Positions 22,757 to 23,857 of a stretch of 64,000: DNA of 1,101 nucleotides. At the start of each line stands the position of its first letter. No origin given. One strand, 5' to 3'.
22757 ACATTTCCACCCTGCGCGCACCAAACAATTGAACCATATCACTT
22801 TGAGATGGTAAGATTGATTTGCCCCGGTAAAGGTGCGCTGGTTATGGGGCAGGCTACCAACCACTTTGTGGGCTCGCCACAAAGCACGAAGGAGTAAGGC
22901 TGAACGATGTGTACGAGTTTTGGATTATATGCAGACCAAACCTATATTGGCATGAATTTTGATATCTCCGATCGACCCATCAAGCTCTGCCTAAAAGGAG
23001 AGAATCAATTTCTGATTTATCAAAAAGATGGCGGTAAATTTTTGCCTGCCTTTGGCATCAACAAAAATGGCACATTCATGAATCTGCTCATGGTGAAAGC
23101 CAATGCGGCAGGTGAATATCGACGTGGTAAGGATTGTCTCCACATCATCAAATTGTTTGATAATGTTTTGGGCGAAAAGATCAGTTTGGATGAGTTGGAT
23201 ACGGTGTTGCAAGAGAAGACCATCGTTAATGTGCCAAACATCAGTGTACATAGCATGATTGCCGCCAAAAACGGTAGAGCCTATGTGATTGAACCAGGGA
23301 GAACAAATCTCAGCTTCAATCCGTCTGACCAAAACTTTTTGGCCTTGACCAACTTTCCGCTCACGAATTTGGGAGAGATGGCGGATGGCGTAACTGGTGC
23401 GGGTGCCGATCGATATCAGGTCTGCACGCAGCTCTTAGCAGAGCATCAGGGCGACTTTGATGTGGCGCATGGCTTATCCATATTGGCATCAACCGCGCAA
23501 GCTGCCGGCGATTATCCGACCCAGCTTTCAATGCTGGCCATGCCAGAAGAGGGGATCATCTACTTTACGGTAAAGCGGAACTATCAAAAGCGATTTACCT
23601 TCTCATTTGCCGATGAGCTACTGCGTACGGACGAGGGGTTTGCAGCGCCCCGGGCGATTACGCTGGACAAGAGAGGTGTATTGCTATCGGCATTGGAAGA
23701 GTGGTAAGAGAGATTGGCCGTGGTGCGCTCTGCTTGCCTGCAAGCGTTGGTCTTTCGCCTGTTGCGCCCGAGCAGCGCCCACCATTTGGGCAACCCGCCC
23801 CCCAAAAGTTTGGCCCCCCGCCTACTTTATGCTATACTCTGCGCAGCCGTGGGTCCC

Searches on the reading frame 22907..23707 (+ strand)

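Call 76: search_protein_families(library=pfam, proteins=[window:22907-23707:+], max_evalue=0.001)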
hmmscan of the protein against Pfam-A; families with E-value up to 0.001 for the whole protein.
window:22907-23707:+ (266 aa): 1 family
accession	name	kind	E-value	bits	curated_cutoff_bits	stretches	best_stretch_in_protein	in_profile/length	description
PF02275.23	CBAH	-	0.00066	19.8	20.4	0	49-136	68-163/316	Linear amide C-N hydrolases, choloylglycine hydrolase family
